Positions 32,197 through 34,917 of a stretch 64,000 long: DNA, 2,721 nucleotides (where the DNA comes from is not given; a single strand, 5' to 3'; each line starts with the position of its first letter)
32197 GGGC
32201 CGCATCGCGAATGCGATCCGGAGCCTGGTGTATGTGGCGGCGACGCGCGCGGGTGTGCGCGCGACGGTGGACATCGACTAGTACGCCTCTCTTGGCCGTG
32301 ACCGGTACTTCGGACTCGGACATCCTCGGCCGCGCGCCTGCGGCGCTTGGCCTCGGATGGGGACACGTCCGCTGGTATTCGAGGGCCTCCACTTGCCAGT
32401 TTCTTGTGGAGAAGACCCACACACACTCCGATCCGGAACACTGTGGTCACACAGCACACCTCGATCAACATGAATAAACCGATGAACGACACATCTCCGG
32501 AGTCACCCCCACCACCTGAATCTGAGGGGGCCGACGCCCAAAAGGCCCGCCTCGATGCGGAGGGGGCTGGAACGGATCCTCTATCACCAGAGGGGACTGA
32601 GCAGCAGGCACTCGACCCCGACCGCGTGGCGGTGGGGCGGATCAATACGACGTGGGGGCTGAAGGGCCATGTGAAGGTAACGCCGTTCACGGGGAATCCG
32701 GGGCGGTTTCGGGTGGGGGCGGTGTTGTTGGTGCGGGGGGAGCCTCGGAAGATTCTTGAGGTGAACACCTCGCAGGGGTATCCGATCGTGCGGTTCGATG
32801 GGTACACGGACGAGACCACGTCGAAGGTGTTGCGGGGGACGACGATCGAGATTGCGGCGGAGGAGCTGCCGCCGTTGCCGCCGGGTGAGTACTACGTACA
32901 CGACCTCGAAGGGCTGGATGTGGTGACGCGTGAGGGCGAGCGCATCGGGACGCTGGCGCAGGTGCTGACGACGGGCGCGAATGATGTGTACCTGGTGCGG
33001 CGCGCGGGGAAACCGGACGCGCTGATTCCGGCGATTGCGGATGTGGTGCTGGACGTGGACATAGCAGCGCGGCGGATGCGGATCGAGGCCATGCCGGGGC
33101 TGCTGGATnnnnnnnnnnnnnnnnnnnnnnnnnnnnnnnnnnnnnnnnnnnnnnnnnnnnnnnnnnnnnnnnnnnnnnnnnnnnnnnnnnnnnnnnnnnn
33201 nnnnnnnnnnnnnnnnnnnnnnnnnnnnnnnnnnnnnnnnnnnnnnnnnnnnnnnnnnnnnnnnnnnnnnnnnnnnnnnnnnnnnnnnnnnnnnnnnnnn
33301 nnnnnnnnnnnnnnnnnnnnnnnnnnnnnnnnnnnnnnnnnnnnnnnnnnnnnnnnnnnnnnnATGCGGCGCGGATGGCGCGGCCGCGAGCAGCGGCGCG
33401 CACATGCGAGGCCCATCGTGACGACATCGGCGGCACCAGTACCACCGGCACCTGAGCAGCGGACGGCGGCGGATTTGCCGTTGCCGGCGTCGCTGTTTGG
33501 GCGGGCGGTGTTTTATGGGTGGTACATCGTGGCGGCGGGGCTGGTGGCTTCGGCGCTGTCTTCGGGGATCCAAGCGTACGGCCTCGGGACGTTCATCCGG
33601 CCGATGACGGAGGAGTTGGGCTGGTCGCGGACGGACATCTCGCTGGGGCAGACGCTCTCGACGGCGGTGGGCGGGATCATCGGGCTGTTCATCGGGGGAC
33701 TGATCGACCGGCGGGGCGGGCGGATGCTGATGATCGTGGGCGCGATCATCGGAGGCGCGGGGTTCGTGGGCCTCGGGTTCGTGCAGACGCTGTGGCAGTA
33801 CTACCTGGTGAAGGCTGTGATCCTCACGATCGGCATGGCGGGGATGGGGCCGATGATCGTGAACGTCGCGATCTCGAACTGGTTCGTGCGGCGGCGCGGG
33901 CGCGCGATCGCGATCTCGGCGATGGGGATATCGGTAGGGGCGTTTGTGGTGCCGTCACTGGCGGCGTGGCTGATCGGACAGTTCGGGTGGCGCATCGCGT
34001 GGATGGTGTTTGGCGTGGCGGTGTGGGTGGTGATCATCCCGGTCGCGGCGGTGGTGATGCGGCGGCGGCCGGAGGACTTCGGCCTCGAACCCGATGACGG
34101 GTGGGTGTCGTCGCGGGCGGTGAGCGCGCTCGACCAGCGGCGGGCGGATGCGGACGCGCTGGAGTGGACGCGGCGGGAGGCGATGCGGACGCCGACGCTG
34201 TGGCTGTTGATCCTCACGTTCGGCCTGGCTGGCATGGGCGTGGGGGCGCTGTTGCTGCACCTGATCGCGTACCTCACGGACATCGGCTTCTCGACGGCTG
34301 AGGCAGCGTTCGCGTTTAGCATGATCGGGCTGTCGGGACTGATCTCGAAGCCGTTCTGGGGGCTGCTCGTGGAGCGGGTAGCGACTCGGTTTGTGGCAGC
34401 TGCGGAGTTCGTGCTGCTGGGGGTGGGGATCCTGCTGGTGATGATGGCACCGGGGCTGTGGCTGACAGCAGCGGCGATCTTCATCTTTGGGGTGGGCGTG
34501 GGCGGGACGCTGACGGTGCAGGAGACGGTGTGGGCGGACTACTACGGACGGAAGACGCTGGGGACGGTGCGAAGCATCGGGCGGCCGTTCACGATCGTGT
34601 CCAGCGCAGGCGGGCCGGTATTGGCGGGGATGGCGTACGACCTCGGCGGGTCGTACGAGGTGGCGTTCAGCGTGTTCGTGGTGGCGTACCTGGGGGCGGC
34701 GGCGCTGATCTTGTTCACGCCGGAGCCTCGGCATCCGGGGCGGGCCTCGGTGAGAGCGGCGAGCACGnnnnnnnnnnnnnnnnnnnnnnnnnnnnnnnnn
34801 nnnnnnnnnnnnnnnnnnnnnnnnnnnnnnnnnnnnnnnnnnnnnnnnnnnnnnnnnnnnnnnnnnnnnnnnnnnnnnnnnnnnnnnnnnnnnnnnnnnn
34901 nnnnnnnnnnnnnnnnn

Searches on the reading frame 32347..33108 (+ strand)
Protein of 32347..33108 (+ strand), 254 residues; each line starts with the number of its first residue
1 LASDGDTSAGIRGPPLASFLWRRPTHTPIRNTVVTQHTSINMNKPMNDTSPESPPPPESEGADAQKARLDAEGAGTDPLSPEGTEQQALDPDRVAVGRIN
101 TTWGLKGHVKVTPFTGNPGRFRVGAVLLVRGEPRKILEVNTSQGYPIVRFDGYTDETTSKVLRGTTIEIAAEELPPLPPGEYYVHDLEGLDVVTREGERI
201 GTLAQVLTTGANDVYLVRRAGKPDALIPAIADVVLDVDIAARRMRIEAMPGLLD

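Call 19: search_protein_families(library=pfam, proteins=[window:32347-33108:+], max_evalue=0.001)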
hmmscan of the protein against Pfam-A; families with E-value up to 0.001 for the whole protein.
window:32347-33108:+ (254 aa): 3 families
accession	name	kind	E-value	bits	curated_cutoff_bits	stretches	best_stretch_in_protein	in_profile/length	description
PF01782.24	RimM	-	7.1e-13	49.1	23.5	1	96-172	2-83/84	RimM N-terminal domain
PF05239.21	PRC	-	1.5e-11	44.6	21.2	1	180-252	2-77/78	PRC-barrel domain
PF24986.1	PRC_RimM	-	3.4e-10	39.9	27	1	184-247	1-64/69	RimM PRC barrel domain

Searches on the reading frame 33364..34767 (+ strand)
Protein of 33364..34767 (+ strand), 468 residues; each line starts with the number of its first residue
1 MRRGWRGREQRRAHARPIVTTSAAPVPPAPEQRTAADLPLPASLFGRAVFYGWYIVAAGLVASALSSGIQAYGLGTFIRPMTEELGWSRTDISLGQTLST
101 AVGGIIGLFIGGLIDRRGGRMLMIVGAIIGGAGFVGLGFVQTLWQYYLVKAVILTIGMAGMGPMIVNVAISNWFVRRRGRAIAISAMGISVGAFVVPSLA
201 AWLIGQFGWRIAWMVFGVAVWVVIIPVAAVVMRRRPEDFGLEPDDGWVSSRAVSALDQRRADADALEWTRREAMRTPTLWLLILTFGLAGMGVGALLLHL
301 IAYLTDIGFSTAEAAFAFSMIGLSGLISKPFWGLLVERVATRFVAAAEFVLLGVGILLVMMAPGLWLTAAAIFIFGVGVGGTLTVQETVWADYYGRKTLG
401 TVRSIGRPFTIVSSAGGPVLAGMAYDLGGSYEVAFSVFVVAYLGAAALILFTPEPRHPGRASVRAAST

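Call 19: search_protein_families(library=pfam, proteins=[window:33364-34767:+], max_evalue=0.001)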
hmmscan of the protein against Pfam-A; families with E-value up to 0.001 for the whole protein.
window:33364-34767:+ (468 aa): 2 families
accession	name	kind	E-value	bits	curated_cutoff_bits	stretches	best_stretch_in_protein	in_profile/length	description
PF07690.21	MFS_1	-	1.5e-44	152.8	33.4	2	62-327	3-253/347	Major Facilitator Superfamily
PF06779.20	MFS_4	-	1e-07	32.1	26.3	1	263-441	178-355/364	Uncharacterised MFS-type transporter YbfB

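Call 91: search_protein_families(library=ncbifam, proteins=[window:33364-34767:+], max_evalue=0.001)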
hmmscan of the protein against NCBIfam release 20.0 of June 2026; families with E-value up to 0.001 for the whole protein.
window:33364-34767:+ (468 aa): 20 families
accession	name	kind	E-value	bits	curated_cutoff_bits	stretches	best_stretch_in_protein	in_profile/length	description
NF049980.1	SfMCT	equivalog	4e-45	154.1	320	1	53-440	2-377/378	L-lactate MFS transporter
NF038246.1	bile_salt_MFS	equivalog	9.3e-31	107.1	400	1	51-443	2-395/408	conjugated bile salt MFS transporter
TIGR00890.1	2A0111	subfamily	4.6e-27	94.9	374.85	1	53-444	2-373/377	oxalate/formate antiport family MFS transporter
TIGR00881.1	2A0104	subfamily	9.2e-21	74.3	407.75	2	80-339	20-279/379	phosphoglycerate transporter protein PgtP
TIGR04259.1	oxa_formateAnti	equivalog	6.6e-20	71.3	335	1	53-451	2-390/405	oxalate/formate MFS antiporter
TIGR00892.1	2A0113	subfamily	8.2e-20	70.9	586.1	1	51-443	16-411/455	monocarboxylate transporter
TIGR00893.1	2A0114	subfamily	1.5e-16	60.4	395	1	81-450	20-396/399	D-galactonate transporter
TIGR00886.1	2A0108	subfamily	6.4e-12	45.2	311.7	1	75-391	21-350/368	NarK family nitrate/nitrite MFS transporter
NF033733.1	MFS_ArsK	equivalog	1.8e-11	43.5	400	1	61-452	10-382/388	arsenite efflux MFS transporter ArsK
NF008586.0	PRK11551.1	equivalog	4.3e-11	42.4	410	1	63-450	23-395/406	3-(3-hydroxy-phenyl)propionate transporter MhpT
TIGR00895.1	2A0115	subfamily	6.1e-11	41.9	418.55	1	87-422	47-395/398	aromatic acid/H+ symport family MFS transporter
NF003024.0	PRK03893.1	subfamily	1.2e-08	34.2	604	1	107-235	73-194/497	sialate:H+ symport family MFS transporter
NF047787.1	PhglyTportPgtP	equivalog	2.2e-08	33.3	750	1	81-343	55-324/451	phosphoglycerate transporter PgtP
TIGR00900.1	2A0121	subfamily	8.2e-07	28.7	319.6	0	54-174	213-325/364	H+ Antiporter protein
NF008654.0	PRK11652.1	equivalog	3.8e-06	26.1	479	1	104-237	58-190/397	multidrug efflux MFS transporter EmrD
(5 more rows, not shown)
